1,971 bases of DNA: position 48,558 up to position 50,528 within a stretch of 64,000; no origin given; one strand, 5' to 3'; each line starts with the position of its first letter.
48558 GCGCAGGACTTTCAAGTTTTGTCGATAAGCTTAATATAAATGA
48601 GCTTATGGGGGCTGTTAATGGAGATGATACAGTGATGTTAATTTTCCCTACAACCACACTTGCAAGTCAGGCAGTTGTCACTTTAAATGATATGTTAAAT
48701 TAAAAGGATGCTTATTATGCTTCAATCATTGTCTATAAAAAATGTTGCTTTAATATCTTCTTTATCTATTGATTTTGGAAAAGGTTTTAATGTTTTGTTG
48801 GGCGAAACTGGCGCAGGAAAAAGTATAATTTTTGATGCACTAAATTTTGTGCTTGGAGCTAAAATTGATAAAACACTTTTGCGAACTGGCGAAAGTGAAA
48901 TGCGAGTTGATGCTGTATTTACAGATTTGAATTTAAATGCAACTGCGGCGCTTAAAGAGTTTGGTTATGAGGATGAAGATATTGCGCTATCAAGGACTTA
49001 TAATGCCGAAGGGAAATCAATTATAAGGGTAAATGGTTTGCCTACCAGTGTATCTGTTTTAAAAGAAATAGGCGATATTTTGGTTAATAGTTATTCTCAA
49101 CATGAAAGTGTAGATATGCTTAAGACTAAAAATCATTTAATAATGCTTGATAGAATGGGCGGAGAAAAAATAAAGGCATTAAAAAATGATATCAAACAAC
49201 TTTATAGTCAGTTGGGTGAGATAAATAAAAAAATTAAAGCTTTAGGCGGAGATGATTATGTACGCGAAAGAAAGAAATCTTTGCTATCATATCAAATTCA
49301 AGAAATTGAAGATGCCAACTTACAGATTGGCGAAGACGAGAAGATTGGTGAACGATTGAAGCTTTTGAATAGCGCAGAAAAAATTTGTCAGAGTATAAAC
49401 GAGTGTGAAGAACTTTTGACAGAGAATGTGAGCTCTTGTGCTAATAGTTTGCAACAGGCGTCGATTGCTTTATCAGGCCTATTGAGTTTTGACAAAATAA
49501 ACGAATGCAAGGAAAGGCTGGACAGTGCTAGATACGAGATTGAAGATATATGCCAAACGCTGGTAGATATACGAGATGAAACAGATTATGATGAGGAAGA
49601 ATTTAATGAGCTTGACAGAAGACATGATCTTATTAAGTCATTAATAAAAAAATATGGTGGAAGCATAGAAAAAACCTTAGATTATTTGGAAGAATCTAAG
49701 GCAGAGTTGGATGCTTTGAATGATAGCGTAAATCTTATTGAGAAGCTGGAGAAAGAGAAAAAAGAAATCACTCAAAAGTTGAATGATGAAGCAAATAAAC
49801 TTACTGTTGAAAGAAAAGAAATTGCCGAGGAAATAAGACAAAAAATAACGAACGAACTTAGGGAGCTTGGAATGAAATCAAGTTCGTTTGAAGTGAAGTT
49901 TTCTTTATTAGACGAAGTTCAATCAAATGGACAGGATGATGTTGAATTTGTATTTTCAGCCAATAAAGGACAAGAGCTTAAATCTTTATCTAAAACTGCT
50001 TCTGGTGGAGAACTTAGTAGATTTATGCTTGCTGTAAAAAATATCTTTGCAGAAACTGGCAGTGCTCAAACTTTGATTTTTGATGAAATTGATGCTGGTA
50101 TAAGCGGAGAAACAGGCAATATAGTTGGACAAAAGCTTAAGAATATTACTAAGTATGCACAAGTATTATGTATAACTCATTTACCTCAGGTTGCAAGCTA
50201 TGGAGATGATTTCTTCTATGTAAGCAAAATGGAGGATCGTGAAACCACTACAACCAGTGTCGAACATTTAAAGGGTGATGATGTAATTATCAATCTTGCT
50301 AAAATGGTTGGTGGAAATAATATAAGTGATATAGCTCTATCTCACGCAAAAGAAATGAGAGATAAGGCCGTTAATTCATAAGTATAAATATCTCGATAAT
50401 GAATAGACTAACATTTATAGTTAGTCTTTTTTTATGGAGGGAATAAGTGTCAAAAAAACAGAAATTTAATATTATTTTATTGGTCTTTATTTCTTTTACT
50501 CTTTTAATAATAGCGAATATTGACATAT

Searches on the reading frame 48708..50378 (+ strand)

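Call 49: search_protein_families(library=ncbifam, proteins=[window:48708-50378:+], max_evalue=1e-10)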
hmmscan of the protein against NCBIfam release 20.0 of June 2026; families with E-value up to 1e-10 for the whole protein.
window:48708-50378:+ (557 aa): 4 families
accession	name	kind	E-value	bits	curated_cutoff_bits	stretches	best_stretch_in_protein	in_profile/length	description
TIGR00634.1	recN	equivalog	5.6e-140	467.9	407.85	1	4-551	1-561/563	DNA repair protein RecN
NF008121.0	PRK10869.1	equivalog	5.6e-106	355.2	418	1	4-550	1-550/553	DNA repair protein RecN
NF045780.1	TrlF_fam_ATP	equivalog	1.7e-14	53.5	350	1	7-459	292-777/944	TrlF family AAA-like ATPase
TIGR02169.1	SMC_prok_A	equivalog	4.5e-12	44.5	729.4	0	20-114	18-119/1165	chromosome segregation protein SMC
